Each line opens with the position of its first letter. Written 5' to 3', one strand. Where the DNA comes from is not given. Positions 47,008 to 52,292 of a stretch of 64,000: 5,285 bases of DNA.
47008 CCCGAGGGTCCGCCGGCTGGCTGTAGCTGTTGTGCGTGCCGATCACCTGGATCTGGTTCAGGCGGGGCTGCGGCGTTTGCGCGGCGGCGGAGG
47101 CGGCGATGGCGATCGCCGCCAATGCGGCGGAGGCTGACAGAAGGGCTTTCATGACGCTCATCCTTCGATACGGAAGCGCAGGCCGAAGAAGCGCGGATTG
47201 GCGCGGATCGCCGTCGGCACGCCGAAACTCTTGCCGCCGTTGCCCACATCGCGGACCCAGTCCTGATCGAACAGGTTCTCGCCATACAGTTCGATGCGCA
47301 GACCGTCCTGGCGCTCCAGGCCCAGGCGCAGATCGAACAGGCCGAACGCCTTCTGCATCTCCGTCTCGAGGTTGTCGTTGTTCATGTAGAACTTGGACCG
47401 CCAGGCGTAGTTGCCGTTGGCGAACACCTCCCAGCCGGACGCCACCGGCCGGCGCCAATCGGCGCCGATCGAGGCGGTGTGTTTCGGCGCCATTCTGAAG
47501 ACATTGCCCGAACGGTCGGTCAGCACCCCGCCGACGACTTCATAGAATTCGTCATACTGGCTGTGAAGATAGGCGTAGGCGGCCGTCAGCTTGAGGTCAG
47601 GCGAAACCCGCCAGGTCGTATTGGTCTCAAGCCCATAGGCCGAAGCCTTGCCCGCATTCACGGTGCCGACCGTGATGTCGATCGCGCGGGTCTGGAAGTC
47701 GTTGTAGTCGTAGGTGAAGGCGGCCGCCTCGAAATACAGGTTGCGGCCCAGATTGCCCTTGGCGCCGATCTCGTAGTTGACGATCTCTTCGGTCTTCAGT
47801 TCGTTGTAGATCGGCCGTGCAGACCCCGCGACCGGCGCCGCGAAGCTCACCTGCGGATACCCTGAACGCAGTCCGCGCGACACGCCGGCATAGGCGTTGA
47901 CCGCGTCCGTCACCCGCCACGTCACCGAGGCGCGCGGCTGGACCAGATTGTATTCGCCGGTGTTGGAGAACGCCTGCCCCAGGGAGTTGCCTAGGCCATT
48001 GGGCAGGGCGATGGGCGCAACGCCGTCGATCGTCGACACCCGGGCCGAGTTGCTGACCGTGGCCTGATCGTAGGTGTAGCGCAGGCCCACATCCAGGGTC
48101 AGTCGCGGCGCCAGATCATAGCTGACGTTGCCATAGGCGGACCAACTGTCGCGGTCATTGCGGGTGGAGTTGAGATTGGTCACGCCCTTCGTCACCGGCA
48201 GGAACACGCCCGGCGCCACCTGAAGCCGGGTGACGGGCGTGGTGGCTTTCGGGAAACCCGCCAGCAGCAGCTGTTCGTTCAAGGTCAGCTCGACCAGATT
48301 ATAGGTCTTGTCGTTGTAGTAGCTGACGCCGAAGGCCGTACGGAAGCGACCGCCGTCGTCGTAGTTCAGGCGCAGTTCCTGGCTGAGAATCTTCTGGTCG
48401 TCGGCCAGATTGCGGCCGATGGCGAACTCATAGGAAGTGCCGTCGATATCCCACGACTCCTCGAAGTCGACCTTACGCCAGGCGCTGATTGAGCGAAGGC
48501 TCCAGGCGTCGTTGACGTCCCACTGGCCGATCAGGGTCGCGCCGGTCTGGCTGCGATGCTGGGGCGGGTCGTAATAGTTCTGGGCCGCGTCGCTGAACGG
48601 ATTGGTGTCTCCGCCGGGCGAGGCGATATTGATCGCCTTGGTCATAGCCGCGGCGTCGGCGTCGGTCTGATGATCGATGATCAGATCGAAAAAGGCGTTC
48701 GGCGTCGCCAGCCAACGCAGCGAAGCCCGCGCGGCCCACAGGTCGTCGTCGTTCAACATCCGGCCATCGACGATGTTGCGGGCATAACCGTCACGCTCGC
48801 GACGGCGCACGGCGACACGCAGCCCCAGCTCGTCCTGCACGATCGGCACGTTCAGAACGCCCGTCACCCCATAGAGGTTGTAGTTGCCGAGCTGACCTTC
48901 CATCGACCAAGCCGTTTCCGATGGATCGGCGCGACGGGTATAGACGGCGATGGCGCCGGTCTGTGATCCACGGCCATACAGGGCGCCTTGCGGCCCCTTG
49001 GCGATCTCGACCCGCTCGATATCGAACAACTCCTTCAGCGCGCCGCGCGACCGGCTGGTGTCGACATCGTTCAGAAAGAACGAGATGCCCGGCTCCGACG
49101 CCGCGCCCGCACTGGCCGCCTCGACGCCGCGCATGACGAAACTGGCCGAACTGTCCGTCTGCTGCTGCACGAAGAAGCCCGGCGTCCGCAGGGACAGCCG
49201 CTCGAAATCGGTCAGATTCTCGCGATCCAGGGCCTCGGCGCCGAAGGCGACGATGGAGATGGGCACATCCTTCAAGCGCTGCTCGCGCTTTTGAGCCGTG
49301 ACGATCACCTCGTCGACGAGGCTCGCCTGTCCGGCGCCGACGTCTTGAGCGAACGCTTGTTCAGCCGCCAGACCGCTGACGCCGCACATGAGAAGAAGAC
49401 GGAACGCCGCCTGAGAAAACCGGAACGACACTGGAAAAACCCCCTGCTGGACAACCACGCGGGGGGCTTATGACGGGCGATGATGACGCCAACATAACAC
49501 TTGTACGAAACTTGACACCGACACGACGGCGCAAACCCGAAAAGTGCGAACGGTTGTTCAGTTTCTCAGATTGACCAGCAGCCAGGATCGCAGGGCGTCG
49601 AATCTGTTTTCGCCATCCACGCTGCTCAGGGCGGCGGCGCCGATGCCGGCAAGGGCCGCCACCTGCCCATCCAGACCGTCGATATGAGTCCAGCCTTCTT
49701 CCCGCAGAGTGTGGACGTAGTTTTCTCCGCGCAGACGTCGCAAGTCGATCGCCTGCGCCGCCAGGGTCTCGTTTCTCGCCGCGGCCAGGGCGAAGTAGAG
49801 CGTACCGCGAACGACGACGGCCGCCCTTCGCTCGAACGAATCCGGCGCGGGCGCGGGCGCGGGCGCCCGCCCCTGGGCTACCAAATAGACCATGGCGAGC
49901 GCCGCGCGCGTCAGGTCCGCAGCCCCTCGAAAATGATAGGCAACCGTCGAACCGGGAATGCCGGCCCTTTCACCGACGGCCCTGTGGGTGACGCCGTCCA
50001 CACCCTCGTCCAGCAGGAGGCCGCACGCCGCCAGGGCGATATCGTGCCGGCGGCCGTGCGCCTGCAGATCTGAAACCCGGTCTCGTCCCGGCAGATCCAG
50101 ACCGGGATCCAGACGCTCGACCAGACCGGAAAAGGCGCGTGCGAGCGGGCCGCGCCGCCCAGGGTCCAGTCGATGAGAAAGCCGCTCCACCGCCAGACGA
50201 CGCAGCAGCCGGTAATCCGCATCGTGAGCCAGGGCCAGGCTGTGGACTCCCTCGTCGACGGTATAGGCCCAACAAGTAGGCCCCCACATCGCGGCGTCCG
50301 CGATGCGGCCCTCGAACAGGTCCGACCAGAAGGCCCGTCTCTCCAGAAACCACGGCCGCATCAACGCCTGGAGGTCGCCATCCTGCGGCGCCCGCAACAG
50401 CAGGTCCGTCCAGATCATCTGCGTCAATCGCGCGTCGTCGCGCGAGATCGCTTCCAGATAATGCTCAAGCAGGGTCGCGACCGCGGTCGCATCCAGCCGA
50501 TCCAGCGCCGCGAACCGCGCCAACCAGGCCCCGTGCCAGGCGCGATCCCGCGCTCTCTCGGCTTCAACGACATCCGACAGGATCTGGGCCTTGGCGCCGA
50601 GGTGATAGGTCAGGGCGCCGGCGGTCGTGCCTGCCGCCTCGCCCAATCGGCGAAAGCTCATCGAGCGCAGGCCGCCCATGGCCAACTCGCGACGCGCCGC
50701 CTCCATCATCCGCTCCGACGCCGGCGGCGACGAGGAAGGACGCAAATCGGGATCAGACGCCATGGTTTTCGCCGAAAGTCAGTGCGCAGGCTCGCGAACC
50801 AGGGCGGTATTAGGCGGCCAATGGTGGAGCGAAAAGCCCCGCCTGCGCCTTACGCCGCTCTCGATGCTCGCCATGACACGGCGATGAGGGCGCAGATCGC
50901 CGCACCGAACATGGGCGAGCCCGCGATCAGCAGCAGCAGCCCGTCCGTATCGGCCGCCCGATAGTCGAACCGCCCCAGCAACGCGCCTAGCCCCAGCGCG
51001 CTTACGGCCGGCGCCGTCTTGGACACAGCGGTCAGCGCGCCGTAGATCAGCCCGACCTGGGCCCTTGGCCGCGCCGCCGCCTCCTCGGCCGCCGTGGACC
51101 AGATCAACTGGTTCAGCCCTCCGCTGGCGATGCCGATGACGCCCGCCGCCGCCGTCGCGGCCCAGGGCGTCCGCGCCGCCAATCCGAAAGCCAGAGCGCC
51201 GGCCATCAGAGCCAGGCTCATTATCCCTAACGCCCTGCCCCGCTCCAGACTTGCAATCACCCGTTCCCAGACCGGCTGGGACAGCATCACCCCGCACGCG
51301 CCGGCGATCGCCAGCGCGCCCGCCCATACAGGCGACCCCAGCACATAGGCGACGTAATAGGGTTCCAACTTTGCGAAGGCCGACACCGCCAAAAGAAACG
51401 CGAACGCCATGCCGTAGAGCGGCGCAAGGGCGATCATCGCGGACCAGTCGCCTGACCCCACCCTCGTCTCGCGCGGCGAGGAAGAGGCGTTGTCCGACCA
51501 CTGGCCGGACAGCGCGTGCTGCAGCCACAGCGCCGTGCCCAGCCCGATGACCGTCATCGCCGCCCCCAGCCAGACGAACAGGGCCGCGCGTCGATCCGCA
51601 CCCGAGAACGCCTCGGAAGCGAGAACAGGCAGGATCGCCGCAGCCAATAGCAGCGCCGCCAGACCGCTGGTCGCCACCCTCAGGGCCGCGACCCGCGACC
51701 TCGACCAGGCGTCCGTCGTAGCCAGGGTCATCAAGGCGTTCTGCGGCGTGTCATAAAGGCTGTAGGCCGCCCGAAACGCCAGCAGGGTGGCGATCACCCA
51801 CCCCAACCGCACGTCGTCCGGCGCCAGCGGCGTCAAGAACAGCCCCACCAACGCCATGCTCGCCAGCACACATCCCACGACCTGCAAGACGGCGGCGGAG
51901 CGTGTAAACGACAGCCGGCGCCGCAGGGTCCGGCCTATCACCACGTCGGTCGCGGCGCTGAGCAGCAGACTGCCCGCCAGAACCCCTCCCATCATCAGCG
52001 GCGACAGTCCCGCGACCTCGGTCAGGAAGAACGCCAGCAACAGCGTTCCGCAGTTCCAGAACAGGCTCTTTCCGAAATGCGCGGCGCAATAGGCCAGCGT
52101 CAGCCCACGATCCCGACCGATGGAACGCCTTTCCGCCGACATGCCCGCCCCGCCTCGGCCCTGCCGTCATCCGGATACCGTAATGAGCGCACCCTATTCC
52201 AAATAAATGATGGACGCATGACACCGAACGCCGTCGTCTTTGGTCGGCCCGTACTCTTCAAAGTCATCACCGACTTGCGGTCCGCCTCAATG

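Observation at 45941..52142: Accessory cassette MFS - double TetR - TonB receptor - secreted PI-PLC-like enzyme: candidate phospholipid/glycolipid head-group scavenging system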

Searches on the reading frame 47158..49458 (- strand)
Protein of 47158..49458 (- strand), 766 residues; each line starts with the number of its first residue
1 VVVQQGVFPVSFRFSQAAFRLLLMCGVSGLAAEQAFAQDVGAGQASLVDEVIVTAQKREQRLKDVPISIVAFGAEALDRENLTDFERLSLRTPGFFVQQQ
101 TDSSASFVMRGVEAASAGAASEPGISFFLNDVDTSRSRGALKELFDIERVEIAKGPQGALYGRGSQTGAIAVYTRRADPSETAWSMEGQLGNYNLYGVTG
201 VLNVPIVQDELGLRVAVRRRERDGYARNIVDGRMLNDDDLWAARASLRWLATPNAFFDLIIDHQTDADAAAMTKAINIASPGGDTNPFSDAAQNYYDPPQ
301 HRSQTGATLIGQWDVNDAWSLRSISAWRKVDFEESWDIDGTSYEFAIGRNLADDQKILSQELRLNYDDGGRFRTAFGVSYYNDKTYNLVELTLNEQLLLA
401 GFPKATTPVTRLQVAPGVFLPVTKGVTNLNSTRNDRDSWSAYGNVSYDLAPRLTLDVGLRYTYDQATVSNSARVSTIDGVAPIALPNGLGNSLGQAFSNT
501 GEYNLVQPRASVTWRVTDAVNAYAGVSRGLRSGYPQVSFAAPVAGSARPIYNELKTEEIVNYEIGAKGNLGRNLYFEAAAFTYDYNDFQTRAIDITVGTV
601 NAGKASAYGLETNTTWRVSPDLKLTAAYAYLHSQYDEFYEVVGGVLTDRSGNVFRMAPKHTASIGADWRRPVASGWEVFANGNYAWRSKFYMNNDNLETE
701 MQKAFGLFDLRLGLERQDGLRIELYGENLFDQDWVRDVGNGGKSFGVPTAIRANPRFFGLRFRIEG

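Call 5: search_protein_families(library=pfam, proteins=[window:47158-49458:-], max_evalue=0.01)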
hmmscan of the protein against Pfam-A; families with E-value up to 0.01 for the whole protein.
window:47158-49458:- (766 aa): 5 families
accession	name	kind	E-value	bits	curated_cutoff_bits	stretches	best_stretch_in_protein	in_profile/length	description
PF00593.30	TonB_dep_Rec_b-barrel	-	7.1e-44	151.8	27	1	284-729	39-436/436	TonB dependent receptor-like, beta-barrel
PF07715.20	Plug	-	1e-12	48.9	23.9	1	62-168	2-106/107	TonB-dependent Receptor Plug Domain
PF25183.1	OMP_b-brl_4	-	1.5e-07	30.7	30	1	426-519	355-451/838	Outer membrane beta barrel domain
PF14905.12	OMP_b-brl_3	-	0.00022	20.9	27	1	430-684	106-334/408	Outer membrane protein beta-barrel family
PF24604.1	B-barrel_PelB_C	-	0.0018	18.3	31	0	182-268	34-118/309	PelB, C-terminal beta barrel domain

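Call 6: search_protein_families(library=ncbifam, proteins=[window:47158-49458:-], max_evalue=0.01)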
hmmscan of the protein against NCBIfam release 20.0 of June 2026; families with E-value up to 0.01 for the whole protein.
window:47158-49458:- (766 aa): 25 families
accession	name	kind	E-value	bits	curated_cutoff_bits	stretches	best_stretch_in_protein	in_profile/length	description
TIGR01783.1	TonB-siderophor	subfamily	5e-41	141.1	223.5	1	88-740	26-626/649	TonB-dependent siderophore receptor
TIGR01785.1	TonB-hemin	subfamily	8.9e-21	74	316.85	2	431-736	358-656/677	TonB-dependent heme/hemoglobin receptor family protein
NF010010.0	PRK13483.1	equivalog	1.1e-17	63.3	927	2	21-316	9-303/660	ligand-gated channel protein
NF053590.1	TonB_dep_TOL0244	equivalog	2e-17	63.1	645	2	506-733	360-579/604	TOL_0244 family TonB-dependent receptor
TIGR01786.1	TonB-hemlactrns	subfamily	4.3e-17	61.7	323.75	2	435-735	389-687/719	TonB-dependent hemoglobin/transferrin/lactoferrin family receptor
NF050067.1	TonBEntbctnRecCfrA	equivalog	5.6e-14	51.4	1200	2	37-224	15-212/698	TonB-dependent ferric enterobactin receptor CfrA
NF010038.0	PRK13513.1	equivalog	2.6e-12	46.1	942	2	42-280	29-271/659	ligand-gated channel protein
NF049944.1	TonB_dep_PUIUD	equivalog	2.8e-11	42.5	850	1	438-670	393-605/686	TonB-dependent receptor, PUIUD motif-type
NF007349.0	PRK09840.1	equivalog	6.9e-11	40.8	686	2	133-231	132-229/760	catecholate siderophore receptor Fiu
NF049947.1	TonB_dep_PCPU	exception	8.2e-11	40.8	800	1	440-636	388-576/685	TonB-dependent receptor, PCPU motif-type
NF007478.2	PRK10064.1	equivalog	7e-10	37.8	745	1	35-177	18-160/663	catecholate siderophore receptor CirA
NF010651.0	PRK14050.1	equivalog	2.4e-09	35.9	884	1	48-182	62-192/730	TonB-dependent siderophore receptor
NF010011.0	PRK13484.1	equivalog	4e-09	35.3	1197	2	507-691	418-612/682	IreA family TonB-dependent siderophore receptor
NF010012.0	PRK13486.1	equivalog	4.8e-09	35.1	924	1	506-636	417-555/696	TonB-dependent receptor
NF049946.1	TonB_dep_CU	exception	6.3e-09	34.7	700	1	441-734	399-661/683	TonB-dependent receptor, CU motif-type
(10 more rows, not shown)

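Call 63: search_solved_structures(query=window:47158-49458:-, max_evalue=0.00001)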
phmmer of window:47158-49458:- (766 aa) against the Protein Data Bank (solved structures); distinct sequences matched with E-value up to 0.00001: 7.
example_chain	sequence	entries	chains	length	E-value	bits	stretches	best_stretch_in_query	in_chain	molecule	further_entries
4epa_A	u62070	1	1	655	2.8e-20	75.6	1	43-335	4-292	Pesticin receptor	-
5nec_A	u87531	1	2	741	6.8e-09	37.9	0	548-653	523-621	TonB-dependent siderophore receptor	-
6i96_A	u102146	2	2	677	1.4e-08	36.8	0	559-736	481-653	Metal-pseudopaline receptor CntO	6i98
2hdf_A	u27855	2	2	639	2.4e-08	36.1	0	50-179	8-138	Colicin I receptor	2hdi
9nn6_A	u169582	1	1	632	3.4e-08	35.6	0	51-179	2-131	Colicin I receptor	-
9rvq_A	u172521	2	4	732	2.4e-06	29.5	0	502-715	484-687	TonB-dependent receptor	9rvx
8the_A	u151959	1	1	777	2.9e-06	29.2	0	43-181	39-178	Heme/hemoglobin uptake outer membrane receptor PhuR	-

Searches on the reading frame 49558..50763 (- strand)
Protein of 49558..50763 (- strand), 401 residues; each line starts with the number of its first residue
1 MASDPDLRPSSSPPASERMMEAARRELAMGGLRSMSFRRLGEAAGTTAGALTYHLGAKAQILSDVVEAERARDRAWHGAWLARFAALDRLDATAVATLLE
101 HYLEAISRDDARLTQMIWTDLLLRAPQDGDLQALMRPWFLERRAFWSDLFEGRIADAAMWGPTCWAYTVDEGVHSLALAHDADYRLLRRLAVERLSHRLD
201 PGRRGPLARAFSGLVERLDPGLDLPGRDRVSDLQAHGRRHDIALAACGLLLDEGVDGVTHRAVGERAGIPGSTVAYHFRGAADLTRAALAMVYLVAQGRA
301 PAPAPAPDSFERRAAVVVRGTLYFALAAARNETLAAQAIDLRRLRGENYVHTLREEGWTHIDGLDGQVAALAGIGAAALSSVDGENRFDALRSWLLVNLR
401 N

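Call 5: search_protein_families(library=pfam, proteins=[window:49558-50763:-], max_evalue=0.01)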
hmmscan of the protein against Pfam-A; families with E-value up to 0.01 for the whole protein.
window:49558-50763:- (401 aa): 2 families
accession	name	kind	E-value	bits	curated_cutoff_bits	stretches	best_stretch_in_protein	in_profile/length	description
PF00440.29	TetR_N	-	3.1e-10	40.1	24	2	20-63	2-45/47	Bacterial regulatory proteins, tetR family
PF10414.14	CysG_dimeriser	-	0.0014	18.8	23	1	140-159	24-43/58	Sirohaem synthase dimerisation region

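Call 6: search_protein_families(library=ncbifam, proteins=[window:49558-50763:-], max_evalue=0.01)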
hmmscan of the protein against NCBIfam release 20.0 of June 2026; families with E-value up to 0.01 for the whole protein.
window:49558-50763:- (401 aa): 8 families
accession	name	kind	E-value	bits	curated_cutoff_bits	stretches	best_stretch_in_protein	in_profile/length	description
NF007949.0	PRK10668.1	equivalog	2.5e-07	30.4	271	1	17-112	14-106/216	multidrug efflux transporter transcriptional repressor AcrR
NF050111.1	TransRegSACE7040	equivalog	6.5e-07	29.4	250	1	238-344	2-106/186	SACE_7040 family transcriptional regulator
NF011572.0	PRK14996.1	equivalog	1.5e-06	28.2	144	1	233-297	4-66/192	TetR family transcriptional regulator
NF041196.1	ScbR_bind_reg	equivalog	2.8e-05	24.4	150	1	17-99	9-92/191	ScbR family autoregulator-binding transcription factor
TIGR03384.1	betaine_BetI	equivalog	2.9e-05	23.8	201.3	0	237-292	8-63/189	choline-binding transcriptional repressor BetI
NF010319.1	PRK13756.1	equivalog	3.8e-05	23.6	265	0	239-321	4-87/199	tetracycline resistance transcriptional repressor TetR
NF053516.1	TranRepPrsAVib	equivalog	5.2e-05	23.1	300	0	16-67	8-59/208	TetR family transcriptional repressor PsrA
NF037937.1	septum_RefZ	equivalog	0.00019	21.4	180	0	240-284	2-46/195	forespore capture DNA-binding protein RefZ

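Call 53: search_solved_structures(query=window:49558-50763:-, max_evalue=0.01)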
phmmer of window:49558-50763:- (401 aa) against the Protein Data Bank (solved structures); distinct sequences matched with E-value up to 0.01: 23.
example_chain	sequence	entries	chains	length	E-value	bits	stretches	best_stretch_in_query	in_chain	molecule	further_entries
2dg8_A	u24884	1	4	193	7.7e-07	31.8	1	238-290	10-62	putative tetR-family transcriptional regulatory protein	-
2qop_A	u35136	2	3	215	0.00024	23.6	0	16-112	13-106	HTH-type transcriptional regulator acrR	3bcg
3kkd_A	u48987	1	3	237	0.00081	21.8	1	233-292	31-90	transcriptional regulator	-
3fiw_A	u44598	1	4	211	0.00097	21.6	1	239-344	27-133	Putative tetR-family transcriptional regulator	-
5fkk_A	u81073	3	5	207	0.0012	21.3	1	239-364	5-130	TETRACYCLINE REPRESSOR, CLASS D | Tetracycline repressor protein class D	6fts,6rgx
2xrl_A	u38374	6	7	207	0.0032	19.9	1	239-365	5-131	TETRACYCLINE REPRESSOR PROTEIN CLASS D | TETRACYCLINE REPRESSOR, CLASS D | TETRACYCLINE REPRESSOR, CLASS D, T103A MUTANT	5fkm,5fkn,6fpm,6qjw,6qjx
4af5_A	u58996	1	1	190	0.0037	19.7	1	16-71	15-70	HTH-TYPE TRANSCRIPTIONAL REPRESSOR ACNR COMPND 2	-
4ac6_A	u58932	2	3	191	0.0038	19.6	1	16-71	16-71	HTH-TYPE TRANSCRIPTIONAL REPRESSOR ACNR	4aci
3dew_A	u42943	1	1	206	0.0038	19.6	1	16-68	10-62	Transcriptional regulator, TetR family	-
5mru_A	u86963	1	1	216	0.004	19.6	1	242-301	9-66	Tetracycline Repressor, class A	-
4b1r_A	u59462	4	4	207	0.0055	19.1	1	239-364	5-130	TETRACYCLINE REPRESSOR PROTEIN CLASS D | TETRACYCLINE REPRESSOR, CLASS D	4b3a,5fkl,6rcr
2tct_A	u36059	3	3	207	0.0063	18.9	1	239-364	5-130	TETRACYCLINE REPRESSOR | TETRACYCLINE REPRESSOR PROTEIN CLASS D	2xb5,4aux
5ojx_A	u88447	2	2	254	0.0064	18.9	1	7-69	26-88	TetR family transcription regulator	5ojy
3hta_A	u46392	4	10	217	0.0065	18.9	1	237-292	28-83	EbrA repressor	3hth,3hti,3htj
5fko_A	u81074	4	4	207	0.0067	18.8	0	239-364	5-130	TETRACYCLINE REPRESSOR, CLASS D, E147A MUTANT | Tetracycline repressor protein class D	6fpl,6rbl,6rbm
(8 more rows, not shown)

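Call 108: predict_structure(alignment_id=A2)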
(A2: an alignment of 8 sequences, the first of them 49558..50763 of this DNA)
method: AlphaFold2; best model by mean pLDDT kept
length: 401 residues; sequences in the alignment: 8
mean_pLDDT: 86.7   pTM: 0.86
mean pLDDT of the five models: 86.7, 86.5, 85.3, 84.9, 84.5
residues with pLDDT >= 90: 186; 70-90: 192; 50-70: 15; < 50: 8
segments of 3 or more residues with pLDDT < 50: 1-3, 7-10
pLDDT, mean of each block of 10 residues (from residue 1): 44 75 89 80 79 76 92 94 90 94 90 93 90 93 94 93 95 91 93 92 81 87 70 86 93 86 95 94 87 87 84 86 91 86 84 86 91 92 83 85 54
secondary structure, 60 per line:
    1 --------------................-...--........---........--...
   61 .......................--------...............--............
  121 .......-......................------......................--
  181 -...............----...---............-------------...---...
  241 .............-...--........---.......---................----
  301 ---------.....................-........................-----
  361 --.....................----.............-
elements in order: H15-30 H37-44 H48-55 H58-83 H92-106 H109-127 H129-150 H157-178 H182-196 H207-218 H238-253 H260-267 H271-277 H281-296 H310-330 H332-355 H363-383 H388-400

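Call 110: fold_search(model_id=the predicted structure, library=pdb)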
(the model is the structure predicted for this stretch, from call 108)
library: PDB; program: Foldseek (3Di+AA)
matches with E <= 10: 1000; with E <= 0.001: 1
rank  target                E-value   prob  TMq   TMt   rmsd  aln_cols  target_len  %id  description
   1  9b7y_A                9.5e-05  1.00  0.43  0.44  11.8       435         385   16  Cryo-EM structure of TetR regulator Mce3R from Mycobacterium tuberculosis bound to a DNA oligonucleotide (released 2024-11-13)
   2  2dg8_A                5.4e-03  1.00  0.34  0.68   4.2       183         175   19  Crystal structure of the putative trasncriptional regulator SCO7518 from Streptomyces coelicolor A3(2) (released 2007-03-13)
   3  2g3b_A                8.1e-03  1.00  0.31  0.59   8.5       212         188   16  Crystal structure of putative TetR-family transcriptional regulator from Rhodococcus sp. (released 2006-03-14)
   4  4w1u                  9.6e-03  1.00  0.26  0.49  13.0       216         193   16  Crystal structure of Rv3557c/KstR2, a transcriptional repressor involved in cholesterol metabolism in Mycobacterium tube (released 2015-07-29)
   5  2dg8_C                1.1e-02  1.00  0.34  0.67   4.2       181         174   20  Crystal structure of the putative trasncriptional regulator SCO7518 from Streptomyces coelicolor A3(2) (released 2007-03-13)
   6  3hth_B                1.2e-02  1.00  0.34  0.69   4.5       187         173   18  Crystal structure of multidrug binding protein EbrR complexed with proflavin (released 2010-07-14)
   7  3whb_B                1.3e-02  1.00  0.34  0.64   4.7       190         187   12  Crystal structure of FadR from Bacillus subtilis, a transcriptional regulator involved in the regulation of fatty acid (released 2014-03-19)
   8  2dg8_D                1.3e-02  1.00  0.30  0.61   8.0       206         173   18  Crystal structure of the putative trasncriptional regulator SCO7518 from Streptomyces coelicolor A3(2) (released 2007-03-13)
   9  2id6                  1.3e-02  1.00  0.30  0.55  12.8       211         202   15  Crystal structure of transcriptional regulator (tm1030) at 1.75A resolution (released 2007-08-28)
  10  6ayi_A                1.4e-02  1.00  0.35  0.69   4.2       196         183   15  Escherichia coli GusR (released 2017-12-20)
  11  3v78_B                1.5e-02  1.00  0.31  0.63   3.8       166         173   23  Crystal Structure of Transcriptional Regulator (released 2012-12-26)
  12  3dew                  1.6e-02  1.00  0.35  0.64   4.6       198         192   19  The structure of a putative TetR family transcriptional regulator from Geobacter sulfurreducens PCA. (released 2008-09-30)
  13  1zkg_B                1.6e-02  1.00  0.34  0.60   6.0       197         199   14  Crystal structure of Transcriptional regulator, TETR family (tm1030) from Thermotoga maritima at 2.30 A resolution (released 2005-07-26)
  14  2nx4_C                1.6e-02  1.00  0.36  0.69   4.3       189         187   19  The Crystal Structure of athe Putative TetR-family transcriptional regulator Rha06780 from Rhodococcus sp. Rha1. (released 2006-12-19)
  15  5x5i_B                1.7e-02  1.00  0.34  0.67   4.6       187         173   16  The X-ray crystal structure of a TetR family transcription regulator RcdA involved in the regulation of biofilm format (released 2017-12-27)
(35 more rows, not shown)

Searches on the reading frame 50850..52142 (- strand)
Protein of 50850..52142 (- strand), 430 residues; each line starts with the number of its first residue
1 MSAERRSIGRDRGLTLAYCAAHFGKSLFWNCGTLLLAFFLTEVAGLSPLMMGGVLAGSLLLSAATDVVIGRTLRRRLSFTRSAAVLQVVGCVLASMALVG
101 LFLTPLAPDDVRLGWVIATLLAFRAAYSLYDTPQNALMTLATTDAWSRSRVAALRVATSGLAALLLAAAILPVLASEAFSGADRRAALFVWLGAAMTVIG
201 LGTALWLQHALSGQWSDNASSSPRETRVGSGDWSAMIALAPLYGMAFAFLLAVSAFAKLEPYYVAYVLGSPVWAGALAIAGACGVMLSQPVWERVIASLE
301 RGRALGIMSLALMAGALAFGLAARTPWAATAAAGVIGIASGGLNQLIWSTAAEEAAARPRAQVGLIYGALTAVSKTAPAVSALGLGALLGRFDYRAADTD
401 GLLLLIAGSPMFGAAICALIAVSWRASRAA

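Call 5: search_protein_families(library=pfam, proteins=[window:50850-52142:-], max_evalue=0.01)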
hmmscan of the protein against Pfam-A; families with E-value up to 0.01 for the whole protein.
window:50850-52142:- (430 aa): 2 families
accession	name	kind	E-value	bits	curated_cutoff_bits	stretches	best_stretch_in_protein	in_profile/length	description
PF13347.12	MFS_2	-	6e-27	94.7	27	1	18-418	2-417/427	MFS/sugar transport protein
PF07690.21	MFS_1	-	4.3e-05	23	33.4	2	124-374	96-339/347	Major Facilitator Superfamily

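Call 6: search_protein_families(library=ncbifam, proteins=[window:50850-52142:-], max_evalue=0.01)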
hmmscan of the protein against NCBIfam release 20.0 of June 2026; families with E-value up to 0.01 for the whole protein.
window:50850-52142:- (430 aa): 4 families
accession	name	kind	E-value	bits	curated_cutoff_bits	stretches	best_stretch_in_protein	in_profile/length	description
TIGR00792.1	gph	subfamily_domain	6.5e-26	91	231.35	1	16-399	2-388/437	glycoside-pentoside-hexuronide (GPH):cation symporter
NF007749.0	PRK10429.1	equivalog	7e-15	54.8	456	1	16-394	9-396/473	melibiose:sodium transporter MelB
NF007237.0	PRK09669.1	subfamily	5.5e-13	48.3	610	1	17-351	13-344/461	putative symporter YagG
NF007353.0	PRK09848.1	equivalog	7e-08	31.7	528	1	18-352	13-345/457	glucuronide transporter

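Call 62: search_solved_structures(query=window:50850-52142:-, max_evalue=1)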
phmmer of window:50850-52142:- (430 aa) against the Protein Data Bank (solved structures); distinct sequences matched with E-value up to 1: 5.
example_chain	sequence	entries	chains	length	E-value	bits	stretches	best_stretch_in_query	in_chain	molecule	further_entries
4m64_A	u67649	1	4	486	4.1e-08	36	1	16-394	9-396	Melibiose carrier protein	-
8t60_A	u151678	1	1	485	4.2e-08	36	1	16-394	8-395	Melibiose permease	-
8fq9_A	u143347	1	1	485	6.8e-08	35.3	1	16-394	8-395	Melibiose permease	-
7l16_A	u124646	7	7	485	8.3e-07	31.7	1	16-394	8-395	Melibiose carrier protein | Melibiose permease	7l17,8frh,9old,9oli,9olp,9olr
8d2s_A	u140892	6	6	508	0.093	15.1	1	34-169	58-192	Sodium-dependent lysophosphatidylcholine symporter 1-B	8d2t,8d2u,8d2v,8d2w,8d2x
